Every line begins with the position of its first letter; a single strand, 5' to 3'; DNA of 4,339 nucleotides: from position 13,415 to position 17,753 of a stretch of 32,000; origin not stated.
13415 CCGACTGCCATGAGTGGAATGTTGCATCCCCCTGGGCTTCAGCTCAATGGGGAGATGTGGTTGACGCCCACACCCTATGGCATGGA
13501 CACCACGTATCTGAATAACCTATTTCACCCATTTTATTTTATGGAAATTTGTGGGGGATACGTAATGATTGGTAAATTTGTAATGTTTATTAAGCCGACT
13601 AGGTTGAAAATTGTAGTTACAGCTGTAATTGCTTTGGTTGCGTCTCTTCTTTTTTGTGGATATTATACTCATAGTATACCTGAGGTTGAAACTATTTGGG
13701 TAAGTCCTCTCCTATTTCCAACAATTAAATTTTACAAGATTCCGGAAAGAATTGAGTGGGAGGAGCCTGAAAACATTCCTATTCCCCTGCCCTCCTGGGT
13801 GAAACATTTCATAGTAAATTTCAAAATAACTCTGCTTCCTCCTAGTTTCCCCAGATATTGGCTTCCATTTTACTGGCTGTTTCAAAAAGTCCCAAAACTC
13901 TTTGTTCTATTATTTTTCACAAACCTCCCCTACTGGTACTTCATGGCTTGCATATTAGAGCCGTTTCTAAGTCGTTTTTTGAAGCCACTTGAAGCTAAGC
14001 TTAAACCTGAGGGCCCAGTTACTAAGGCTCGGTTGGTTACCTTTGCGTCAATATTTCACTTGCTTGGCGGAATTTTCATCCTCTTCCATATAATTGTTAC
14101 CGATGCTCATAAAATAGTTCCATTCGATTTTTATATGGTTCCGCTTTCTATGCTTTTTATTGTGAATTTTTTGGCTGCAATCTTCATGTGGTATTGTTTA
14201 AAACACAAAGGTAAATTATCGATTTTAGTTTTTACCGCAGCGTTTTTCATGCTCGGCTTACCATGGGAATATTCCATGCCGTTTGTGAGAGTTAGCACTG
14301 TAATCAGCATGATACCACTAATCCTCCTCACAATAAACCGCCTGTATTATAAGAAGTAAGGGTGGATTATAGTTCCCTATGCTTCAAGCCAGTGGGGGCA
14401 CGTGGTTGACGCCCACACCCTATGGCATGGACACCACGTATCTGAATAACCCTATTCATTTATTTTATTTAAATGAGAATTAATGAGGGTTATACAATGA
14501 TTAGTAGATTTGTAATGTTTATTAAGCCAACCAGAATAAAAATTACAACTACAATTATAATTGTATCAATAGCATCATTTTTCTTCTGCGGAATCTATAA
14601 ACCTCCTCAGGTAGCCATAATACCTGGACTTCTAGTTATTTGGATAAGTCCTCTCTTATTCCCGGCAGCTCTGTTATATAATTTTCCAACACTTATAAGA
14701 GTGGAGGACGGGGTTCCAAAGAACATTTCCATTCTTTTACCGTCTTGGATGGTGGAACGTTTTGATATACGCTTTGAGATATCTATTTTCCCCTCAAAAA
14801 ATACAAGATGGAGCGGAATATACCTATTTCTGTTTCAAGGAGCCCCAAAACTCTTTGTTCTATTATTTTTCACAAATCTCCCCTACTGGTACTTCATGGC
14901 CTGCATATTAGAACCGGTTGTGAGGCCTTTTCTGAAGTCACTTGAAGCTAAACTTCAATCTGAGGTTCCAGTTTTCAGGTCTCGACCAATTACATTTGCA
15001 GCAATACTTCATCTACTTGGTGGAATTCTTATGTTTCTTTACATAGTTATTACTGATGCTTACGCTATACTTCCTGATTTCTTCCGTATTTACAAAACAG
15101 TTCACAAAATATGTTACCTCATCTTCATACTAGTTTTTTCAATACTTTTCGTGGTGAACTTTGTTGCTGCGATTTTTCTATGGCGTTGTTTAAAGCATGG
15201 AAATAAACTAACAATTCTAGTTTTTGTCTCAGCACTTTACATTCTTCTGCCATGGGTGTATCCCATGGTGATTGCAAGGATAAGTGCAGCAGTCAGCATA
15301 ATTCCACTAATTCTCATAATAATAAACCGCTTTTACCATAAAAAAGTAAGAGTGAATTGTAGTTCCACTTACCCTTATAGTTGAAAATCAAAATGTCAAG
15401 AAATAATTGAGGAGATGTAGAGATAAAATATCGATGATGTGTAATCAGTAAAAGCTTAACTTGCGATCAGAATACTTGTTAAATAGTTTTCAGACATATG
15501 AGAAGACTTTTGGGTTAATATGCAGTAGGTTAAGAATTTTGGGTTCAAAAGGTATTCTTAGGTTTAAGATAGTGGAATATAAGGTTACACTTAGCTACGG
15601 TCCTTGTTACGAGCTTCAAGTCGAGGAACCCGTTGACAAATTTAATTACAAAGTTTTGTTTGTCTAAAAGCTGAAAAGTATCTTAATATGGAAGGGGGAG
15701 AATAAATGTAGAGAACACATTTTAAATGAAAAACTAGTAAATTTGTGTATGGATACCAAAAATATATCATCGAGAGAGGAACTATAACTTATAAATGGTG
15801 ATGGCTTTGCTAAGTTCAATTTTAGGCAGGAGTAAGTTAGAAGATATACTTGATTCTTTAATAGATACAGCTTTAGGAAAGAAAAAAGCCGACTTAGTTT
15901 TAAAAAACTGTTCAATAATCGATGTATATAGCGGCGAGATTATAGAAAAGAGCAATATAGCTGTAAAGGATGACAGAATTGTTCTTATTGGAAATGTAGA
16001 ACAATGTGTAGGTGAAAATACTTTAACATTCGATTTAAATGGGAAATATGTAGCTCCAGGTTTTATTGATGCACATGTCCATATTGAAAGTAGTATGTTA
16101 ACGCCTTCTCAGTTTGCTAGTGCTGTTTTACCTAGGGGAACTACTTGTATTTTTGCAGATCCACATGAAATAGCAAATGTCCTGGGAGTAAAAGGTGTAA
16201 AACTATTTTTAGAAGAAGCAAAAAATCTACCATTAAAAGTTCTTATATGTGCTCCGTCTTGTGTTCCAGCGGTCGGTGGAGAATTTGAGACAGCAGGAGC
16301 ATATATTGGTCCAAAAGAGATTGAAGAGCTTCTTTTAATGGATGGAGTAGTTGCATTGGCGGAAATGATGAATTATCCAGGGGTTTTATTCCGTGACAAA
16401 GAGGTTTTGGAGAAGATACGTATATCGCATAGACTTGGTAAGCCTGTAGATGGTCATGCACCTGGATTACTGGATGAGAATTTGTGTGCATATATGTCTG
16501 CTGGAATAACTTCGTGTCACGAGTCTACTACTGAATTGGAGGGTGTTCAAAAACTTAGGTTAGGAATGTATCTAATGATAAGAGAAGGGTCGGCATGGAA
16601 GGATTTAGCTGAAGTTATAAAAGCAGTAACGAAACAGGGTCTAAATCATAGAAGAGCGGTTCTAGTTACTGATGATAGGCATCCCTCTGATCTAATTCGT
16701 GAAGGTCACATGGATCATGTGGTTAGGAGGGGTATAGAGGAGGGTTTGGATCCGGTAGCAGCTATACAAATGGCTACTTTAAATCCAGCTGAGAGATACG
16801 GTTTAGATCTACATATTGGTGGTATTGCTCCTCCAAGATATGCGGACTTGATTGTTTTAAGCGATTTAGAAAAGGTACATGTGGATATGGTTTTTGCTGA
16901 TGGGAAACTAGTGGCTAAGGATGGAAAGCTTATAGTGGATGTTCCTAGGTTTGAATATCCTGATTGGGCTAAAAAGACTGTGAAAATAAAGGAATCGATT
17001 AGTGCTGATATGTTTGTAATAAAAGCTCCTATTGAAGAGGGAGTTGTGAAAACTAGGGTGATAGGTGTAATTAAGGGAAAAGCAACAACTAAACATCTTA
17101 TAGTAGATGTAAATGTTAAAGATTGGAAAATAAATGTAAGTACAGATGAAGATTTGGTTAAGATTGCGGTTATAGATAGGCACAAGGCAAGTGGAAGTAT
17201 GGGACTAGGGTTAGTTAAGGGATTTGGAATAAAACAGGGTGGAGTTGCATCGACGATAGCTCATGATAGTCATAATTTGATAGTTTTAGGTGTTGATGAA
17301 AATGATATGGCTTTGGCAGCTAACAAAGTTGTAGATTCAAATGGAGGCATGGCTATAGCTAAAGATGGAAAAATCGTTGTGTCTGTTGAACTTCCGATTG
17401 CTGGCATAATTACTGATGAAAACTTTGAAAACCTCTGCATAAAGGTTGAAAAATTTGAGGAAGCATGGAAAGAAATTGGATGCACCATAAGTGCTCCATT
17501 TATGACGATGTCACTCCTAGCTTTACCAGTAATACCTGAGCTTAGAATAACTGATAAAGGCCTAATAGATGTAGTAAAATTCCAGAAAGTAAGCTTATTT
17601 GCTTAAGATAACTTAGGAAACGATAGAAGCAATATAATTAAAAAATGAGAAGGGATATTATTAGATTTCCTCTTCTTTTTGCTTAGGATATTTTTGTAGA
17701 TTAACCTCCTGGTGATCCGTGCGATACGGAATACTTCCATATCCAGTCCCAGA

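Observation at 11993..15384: Secreted subtilase followed by a cassette array of membrane paralogs: possible archaeal protease-toxin/immunity locus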

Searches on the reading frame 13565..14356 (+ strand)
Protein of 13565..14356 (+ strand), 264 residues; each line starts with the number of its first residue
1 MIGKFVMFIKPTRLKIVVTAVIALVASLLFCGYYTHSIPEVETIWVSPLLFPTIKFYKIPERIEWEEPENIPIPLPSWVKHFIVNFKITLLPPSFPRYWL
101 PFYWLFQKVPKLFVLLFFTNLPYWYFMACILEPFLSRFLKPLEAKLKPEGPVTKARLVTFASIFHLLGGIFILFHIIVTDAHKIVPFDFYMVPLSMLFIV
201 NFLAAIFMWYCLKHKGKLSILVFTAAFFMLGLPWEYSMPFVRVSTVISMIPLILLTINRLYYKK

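Call 10: search_protein_families(library=pfam, proteins=[window:13565-14356:+], max_evalue=0.01)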
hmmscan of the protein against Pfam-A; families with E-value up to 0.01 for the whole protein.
window:13565-14356:+ (264 aa): 0 families

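Call 13: find_homologous_proteins(query=window:13565-14356:+)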
Query window:13565-14356:+ (264 aa): 4 proteins with E <= 0.001 among 971 candidates. Only proteins of 145 to 462 residues were searched: fused or split forms outside these lengths cannot appear, so this answer is no evidence that the protein stands alone or is whole; find_related_loci, which searches DNA, has no such limit.
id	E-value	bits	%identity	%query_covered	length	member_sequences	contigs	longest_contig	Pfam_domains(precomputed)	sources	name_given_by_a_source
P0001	7.3e-169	579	100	100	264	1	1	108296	-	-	-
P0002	1.1e-99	352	63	100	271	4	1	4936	-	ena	-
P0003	4.8e-72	261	52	100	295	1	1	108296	-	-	-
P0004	4.1e-37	147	46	67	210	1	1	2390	-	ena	-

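Call 14: find_encoding_contigs(protein=P0002, flank=10000)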
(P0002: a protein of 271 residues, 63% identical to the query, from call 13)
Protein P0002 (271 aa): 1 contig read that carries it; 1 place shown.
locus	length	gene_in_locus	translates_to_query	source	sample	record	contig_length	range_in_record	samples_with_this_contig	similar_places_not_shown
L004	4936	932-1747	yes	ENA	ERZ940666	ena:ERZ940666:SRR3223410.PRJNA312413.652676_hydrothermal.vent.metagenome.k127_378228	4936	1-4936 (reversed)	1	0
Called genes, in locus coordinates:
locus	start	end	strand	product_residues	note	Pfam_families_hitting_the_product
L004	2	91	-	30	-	?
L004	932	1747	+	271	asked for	-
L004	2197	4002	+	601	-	PF07969:Amidohydro_3 (weak), PF01979:Amidohydro_1, PF07969:Amidohydro_3 (weak), PF13382:Adenine_deam_C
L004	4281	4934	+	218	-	?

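Call 15: find_encoding_contigs(protein=P0004, flank=10000)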
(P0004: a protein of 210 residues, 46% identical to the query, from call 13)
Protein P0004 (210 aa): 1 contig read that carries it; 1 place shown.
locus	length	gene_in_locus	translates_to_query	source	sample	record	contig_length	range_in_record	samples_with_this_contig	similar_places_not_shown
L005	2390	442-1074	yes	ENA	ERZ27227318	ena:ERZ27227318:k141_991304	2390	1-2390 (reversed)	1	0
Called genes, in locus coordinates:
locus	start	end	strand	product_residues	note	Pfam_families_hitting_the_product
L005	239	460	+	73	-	-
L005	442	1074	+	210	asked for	-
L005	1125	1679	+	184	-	PF00583:Acetyltransf_1 (weak), PF13508:Acetyltransf_7 (weak)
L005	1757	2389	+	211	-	?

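Call 42: search_protein_families(library=padloc, proteins=[window:13565-14356:+], max_evalue=0.01)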
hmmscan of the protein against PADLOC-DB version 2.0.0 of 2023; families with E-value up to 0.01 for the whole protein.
window:13565-14356:+ (264 aa): 0 families

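Call 43: search_protein_families(library=ncbifam, proteins=[window:13565-14356:+], max_evalue=0.01)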
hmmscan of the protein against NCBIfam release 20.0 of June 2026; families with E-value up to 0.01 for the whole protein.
window:13565-14356:+ (264 aa): 0 families

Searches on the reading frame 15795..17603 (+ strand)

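Call 10: search_protein_families(library=pfam, proteins=[window:15795-17603:+], max_evalue=0.01)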
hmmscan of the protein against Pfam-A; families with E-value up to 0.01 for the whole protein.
window:15795-17603:+ (603 aa): 3 families
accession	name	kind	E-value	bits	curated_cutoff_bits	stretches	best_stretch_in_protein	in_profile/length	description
PF13382.11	Adenine_deam_C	-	2.1e-64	216.5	27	1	431-597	3-169/169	Adenine deaminase C-terminal domain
PF01979.26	Amidohydro_1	-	8.1e-41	140.8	25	1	85-373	1-345/345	Amidohydrolase family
PF07969.17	Amidohydro_3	-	6e-14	52.8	29.7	2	307-378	398-469/472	Amidohydrolase family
